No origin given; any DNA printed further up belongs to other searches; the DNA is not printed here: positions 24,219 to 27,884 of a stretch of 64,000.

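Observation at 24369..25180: N-terminal domain of the NLR-like protein begins with an amphipathic helix (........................), a possible membrane-disrupting or cell-death effector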

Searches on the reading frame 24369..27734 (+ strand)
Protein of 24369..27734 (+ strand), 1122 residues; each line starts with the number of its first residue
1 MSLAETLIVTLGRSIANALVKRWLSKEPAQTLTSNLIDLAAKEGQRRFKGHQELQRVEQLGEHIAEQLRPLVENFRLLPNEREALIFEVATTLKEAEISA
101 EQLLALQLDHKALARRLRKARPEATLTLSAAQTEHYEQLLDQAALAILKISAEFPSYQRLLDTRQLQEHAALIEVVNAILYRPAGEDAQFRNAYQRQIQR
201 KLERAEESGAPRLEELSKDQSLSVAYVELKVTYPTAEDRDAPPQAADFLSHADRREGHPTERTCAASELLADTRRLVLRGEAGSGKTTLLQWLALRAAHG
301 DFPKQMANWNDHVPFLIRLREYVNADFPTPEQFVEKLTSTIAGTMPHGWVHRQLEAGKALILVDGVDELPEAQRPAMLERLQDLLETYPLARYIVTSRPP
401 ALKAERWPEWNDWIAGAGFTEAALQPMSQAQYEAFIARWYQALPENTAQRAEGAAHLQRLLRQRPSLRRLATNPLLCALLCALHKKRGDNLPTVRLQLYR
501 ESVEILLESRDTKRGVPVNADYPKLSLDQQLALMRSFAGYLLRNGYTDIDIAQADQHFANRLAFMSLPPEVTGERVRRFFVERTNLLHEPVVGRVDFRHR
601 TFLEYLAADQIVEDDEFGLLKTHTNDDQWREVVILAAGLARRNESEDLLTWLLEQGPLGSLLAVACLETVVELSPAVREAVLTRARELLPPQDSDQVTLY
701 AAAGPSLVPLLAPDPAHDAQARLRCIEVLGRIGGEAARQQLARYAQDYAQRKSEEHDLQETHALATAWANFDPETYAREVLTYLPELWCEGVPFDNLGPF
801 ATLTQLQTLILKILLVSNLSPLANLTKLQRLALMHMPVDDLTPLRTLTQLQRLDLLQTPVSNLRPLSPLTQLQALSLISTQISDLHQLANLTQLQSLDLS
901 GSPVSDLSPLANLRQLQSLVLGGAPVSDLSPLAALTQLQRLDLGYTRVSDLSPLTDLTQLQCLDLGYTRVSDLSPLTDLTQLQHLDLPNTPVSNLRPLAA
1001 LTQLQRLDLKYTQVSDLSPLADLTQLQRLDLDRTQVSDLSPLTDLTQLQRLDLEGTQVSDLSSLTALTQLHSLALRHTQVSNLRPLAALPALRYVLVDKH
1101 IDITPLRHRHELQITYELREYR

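Call 6: search_protein_families(library=pfam, proteins=[window:24369-27734:+], max_evalue=0.1)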
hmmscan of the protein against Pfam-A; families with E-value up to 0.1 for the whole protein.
window:24369-27734:+ (1122 aa): 14 families
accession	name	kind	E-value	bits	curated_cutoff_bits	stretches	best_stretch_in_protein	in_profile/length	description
PF12799.13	LRR_4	-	1.5e-39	133.5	27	6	936-977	1-43/44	Leucine Rich repeats (2 copies)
PF22733.1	NNH1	-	6.8e-28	98.4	27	1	9-180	2-176/177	NACHT N-terminal Helical domain 1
PF05729.18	NACHT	-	3.5e-21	76.2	26.7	1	274-441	1-165/167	NACHT domain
PF23952.1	LRR_EndoS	-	2.4e-09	37.9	27.9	2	1027-1087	26-82/116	Endo-beta-N-acetylglucosaminidase EndoS LRR domain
PF13855.12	LRR_8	-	7.9e-09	35.6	27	3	981-1035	2-60/61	Leucine rich repeat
PF13401.12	AAA_22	-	1.3e-06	29.2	27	1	276-387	8-113/130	AAA domain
PF20720.3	nSTAND3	-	3.4e-05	24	27.2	1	259-301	3-45/155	Novel STAND NTPase 3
PF25019.1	LRR_R13L1-DRL21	-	3.8e-05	24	27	1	1004-1097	39-124/127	R13L1/DRL21 LRRs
PF24883.2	NPHP3_N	-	0.00038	21.1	24.8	0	353-398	120-164/164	Nephrocystin 3, N-terminal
PF25199.1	nSTAND_NTPase5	-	0.004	17.4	34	1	275-302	43-69/145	Novel STAND NTPase 5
PF13481.12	AAA_25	-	0.016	15.2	27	1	251-302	11-63/195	AAA domain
PF14642.11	FAM47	-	0.02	14.9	27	0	946-1004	193-255/257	FAM47 family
PF13604.12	AAA_30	-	0.028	14.6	27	1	265-296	9-41/191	AAA domain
PF00005.33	ABC_tran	-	0.062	14.3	25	0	274-294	12-32/137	ABC transporter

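Call 7: search_protein_families(library=padloc, proteins=[window:24369-27734:+], max_evalue=0.1)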
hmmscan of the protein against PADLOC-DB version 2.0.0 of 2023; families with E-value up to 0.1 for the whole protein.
window:24369-27734:+ (1122 aa): 5 families
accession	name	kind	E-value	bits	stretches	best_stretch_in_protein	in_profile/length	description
PDLC05065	PDC-S68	-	0.0008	15.2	1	253-294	600-641/1221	-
PDLC05051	PDC-S60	-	0.0028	13.8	1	261-442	376-539/1027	-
PDLC05079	PDC-S73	-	0.015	12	1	260-299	178-217/752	-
PDLC02911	VakA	-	0.058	11.9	0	274-294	3-23/163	-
PDLC04475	PDC-M16A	-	0.065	9.7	1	272-294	30-52/721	-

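Call 60: search_protein_families(library=ncbifam, proteins=[window:24369-27734:+], max_evalue=0.1)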
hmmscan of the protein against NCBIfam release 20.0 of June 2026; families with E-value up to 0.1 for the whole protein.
window:24369-27734:+ (1122 aa): 8 families
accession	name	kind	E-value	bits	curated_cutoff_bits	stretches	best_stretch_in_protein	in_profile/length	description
NF033189.1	internalin_A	exception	1.2e-59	202.4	1600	1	796-1093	111-407/799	class 1 internalin InlA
NF033188.1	internalin_H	exception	3.3e-50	171.3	1050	3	958-1112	98-254/548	InlH/InlC2 family class 1 internalin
NF033190.2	inl_like_NEAT_1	exception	4.4e-42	144.3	1275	2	811-1021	248-457/754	NEAT domain-containing leucine-rich repeat protein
NF058535.1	antiphage_EruA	equivalog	1.4e-11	43.3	1000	2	354-612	65-304/1318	NACHT domain-containing antiphage protein EruA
NF033186.1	internalin_K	exception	1.2e-09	37.2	1100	2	823-963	69-214/604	class 1 internalin InlK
NF047464.1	FibnectbindLIC11051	equivalog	2e-09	36.5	1000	1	840-1083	319-572/685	LIC_11051 family fibronectin-binding protein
NF053861.1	DS8_antiphage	equivalog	0.00037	18.3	790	1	262-455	356-537/994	anti-phage protein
TIGR00219.1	mreC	equivalog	0.027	13.6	92.75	0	1066-1100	239-273/283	rod shape-determining protein MreC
